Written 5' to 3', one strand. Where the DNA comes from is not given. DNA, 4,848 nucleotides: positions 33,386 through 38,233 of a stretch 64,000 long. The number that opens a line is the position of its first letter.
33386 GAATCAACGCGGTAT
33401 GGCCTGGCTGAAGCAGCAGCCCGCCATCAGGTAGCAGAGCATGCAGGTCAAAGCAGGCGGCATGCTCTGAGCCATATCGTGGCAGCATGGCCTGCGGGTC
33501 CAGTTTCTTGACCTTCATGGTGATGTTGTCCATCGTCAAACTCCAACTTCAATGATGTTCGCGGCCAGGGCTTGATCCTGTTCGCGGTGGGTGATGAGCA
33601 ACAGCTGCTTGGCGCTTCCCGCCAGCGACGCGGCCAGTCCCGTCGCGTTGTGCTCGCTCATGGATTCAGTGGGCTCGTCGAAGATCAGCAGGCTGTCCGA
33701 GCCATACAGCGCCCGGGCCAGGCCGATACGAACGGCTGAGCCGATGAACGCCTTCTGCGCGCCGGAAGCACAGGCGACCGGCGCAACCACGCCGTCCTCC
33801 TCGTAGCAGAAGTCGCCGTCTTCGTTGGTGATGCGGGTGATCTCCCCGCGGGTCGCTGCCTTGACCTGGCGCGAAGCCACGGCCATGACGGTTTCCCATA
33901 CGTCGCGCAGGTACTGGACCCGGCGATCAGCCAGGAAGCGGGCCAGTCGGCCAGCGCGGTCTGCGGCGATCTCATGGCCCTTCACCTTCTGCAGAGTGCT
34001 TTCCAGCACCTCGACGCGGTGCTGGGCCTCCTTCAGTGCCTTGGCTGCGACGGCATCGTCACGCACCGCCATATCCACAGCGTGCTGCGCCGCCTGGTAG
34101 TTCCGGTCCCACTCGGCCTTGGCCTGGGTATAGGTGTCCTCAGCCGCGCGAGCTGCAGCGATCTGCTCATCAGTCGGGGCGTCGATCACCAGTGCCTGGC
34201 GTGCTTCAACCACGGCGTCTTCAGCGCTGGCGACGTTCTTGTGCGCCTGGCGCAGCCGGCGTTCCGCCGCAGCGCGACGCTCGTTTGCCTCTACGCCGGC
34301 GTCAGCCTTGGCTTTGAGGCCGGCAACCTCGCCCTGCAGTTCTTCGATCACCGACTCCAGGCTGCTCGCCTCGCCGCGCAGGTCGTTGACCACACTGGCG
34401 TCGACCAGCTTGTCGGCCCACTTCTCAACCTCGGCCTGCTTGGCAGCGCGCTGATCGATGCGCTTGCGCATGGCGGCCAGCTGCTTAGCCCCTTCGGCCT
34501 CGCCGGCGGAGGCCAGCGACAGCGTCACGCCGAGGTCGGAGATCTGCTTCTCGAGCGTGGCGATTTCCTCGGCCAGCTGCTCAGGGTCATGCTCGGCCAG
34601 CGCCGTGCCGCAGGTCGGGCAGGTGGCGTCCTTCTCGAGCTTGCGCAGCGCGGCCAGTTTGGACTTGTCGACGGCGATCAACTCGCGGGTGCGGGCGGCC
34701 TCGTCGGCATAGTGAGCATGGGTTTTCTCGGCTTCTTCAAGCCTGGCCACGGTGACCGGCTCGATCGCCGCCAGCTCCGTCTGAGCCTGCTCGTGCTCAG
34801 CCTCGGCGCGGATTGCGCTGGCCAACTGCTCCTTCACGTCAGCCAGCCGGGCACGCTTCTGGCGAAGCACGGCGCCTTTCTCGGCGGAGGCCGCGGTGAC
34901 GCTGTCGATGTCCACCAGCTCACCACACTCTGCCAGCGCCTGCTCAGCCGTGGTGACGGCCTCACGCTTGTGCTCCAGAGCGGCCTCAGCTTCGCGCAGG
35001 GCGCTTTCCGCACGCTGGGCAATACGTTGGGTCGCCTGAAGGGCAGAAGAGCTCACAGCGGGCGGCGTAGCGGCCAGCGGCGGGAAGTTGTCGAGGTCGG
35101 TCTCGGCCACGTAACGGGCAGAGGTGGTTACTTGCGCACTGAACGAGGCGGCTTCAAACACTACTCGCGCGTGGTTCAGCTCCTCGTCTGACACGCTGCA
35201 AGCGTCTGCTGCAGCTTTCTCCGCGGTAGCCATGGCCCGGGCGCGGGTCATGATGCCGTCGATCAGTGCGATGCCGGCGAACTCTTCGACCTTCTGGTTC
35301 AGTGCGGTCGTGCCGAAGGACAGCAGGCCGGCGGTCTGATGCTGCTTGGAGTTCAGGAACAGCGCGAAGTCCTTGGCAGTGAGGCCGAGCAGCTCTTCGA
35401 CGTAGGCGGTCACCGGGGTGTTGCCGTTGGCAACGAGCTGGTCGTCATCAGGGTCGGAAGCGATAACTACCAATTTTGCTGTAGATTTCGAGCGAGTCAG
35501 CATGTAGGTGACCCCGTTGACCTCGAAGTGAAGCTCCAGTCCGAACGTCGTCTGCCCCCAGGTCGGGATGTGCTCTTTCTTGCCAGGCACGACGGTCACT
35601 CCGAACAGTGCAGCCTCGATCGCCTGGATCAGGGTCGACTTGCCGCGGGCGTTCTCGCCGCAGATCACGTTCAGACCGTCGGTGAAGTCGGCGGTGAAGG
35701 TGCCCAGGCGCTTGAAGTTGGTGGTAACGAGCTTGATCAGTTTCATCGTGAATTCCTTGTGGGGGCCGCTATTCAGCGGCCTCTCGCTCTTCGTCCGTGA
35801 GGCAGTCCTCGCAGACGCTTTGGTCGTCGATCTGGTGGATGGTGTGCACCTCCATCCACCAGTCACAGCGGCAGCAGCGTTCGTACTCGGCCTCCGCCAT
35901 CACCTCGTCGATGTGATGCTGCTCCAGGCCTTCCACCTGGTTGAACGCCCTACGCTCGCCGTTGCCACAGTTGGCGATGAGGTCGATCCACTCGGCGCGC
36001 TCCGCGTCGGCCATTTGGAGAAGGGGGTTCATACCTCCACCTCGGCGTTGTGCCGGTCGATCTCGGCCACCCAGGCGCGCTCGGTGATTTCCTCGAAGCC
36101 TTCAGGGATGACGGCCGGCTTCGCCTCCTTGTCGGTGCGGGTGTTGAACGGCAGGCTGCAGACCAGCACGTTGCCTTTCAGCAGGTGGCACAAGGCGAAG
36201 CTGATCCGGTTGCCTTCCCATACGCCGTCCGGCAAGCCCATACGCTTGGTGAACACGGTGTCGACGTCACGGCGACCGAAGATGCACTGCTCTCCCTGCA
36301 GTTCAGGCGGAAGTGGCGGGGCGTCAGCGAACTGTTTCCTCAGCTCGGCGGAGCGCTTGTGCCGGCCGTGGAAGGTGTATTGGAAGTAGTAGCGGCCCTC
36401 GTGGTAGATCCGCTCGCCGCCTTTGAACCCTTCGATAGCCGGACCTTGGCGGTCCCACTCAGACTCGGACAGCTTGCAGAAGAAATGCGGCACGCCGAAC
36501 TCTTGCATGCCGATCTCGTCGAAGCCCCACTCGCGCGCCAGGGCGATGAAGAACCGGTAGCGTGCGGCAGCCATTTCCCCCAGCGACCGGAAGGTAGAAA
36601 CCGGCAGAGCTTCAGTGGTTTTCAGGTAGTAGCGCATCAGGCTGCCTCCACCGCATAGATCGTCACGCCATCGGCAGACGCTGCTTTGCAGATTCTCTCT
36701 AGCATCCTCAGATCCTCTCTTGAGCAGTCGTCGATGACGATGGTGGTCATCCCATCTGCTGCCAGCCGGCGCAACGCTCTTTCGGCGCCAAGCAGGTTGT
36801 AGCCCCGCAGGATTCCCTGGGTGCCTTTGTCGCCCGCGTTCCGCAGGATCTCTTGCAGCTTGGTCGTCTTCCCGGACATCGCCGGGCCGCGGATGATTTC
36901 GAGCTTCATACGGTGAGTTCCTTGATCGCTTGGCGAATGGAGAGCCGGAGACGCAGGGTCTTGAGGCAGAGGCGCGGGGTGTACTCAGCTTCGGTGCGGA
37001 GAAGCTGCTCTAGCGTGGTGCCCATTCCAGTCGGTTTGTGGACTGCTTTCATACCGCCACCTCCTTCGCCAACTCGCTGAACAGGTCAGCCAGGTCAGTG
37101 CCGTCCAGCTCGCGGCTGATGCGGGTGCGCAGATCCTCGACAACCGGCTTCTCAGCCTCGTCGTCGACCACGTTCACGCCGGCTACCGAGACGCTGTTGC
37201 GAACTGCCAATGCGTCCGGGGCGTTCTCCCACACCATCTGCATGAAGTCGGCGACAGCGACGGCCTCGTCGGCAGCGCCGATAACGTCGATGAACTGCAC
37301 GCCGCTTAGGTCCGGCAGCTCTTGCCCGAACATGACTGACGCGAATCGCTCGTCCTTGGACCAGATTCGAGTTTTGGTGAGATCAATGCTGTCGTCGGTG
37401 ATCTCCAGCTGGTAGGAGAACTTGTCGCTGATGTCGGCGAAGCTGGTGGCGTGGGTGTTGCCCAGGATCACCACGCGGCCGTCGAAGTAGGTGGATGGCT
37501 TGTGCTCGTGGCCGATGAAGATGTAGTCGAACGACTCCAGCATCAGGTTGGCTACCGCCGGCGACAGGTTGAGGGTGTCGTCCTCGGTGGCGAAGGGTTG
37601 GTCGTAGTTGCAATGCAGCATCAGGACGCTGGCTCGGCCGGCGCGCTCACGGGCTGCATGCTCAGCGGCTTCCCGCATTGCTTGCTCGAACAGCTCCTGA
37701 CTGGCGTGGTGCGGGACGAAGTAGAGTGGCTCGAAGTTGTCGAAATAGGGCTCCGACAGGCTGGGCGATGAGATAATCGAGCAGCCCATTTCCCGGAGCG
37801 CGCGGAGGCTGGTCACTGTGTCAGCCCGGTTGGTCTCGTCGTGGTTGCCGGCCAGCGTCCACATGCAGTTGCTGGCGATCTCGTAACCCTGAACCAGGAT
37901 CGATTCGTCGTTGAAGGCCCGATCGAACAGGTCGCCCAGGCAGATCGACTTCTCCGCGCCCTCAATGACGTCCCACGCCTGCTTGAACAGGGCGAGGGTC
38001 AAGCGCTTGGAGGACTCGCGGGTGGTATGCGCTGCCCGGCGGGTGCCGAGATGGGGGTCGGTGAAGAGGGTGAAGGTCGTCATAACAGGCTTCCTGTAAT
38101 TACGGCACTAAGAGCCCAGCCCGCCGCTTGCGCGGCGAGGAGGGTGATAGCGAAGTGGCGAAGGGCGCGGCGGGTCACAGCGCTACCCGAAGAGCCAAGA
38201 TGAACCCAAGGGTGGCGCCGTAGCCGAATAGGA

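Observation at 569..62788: Phage-wide AT-cored palindromic motif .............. in about 20 intergenic gaps on both arms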

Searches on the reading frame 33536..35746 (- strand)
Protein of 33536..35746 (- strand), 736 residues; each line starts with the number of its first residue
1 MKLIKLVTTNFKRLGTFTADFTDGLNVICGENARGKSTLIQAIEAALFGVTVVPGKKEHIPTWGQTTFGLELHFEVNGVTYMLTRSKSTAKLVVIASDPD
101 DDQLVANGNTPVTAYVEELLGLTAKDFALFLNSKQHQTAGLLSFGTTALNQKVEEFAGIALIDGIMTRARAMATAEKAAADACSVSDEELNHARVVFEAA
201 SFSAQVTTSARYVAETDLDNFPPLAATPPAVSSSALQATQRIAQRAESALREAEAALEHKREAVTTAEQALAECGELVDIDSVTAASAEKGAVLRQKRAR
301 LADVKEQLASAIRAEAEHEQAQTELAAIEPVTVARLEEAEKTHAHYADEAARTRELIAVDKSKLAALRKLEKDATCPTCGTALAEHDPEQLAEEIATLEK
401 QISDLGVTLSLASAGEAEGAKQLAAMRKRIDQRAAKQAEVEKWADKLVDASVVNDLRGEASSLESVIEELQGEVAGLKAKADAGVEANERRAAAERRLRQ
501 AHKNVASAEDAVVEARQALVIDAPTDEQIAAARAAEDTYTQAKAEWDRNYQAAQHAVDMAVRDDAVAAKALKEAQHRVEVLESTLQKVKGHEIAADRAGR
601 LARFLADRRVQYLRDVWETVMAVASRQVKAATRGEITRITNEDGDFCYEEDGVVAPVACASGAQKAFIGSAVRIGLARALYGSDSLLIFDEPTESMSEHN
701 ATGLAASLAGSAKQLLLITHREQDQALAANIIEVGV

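Call 11: search_protein_families(library=pfam, proteins=[window:33536-35746:-], max_evalue=0.001)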
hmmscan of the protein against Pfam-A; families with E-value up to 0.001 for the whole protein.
window:33536-35746:- (736 aa): 5 families
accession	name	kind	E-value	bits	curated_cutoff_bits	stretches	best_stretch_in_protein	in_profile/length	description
PF13476.12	AAA_23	-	2.6e-09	38.4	27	1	6-79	2-74/201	AAA domain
PF13175.12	AAA_15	-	9.3e-09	35.8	32.1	1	1-45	1-45/374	AAA ATPase domain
PF02463.25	SMC_N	-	5.2e-08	33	40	1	3-44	2-45/220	RecF/RecN/SMC N terminal domain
PF00005.33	ABC_tran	-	1.5e-05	26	25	0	669-693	112-136/137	ABC transporter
PF13514.12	AAA_27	-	0.00014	22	22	1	11-97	11-98/206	AAA domain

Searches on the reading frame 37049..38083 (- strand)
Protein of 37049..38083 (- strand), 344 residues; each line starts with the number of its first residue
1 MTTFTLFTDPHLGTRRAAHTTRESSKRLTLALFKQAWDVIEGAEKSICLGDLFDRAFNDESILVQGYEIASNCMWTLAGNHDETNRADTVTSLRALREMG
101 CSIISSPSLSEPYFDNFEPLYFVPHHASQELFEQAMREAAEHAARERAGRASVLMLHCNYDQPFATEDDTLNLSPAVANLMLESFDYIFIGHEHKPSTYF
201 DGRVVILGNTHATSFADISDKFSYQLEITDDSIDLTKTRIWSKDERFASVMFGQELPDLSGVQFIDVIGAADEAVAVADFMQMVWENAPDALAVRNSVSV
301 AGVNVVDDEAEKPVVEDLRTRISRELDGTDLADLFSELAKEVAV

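Call 11: search_protein_families(library=pfam, proteins=[window:37049-38083:-], max_evalue=0.001)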
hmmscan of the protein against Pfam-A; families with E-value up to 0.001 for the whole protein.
window:37049-38083:- (344 aa): 2 families
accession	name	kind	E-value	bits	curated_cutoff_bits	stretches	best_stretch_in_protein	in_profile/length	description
PF00149.33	Metallophos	-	1.5e-06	29.2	21.5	1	3-196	2-191/191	Calcineurin-like phosphoesterase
PF12850.12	Metallophos_2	-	1.8e-05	25.2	27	1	30-205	13-128/154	Calcineurin-like phosphoesterase superfamily domain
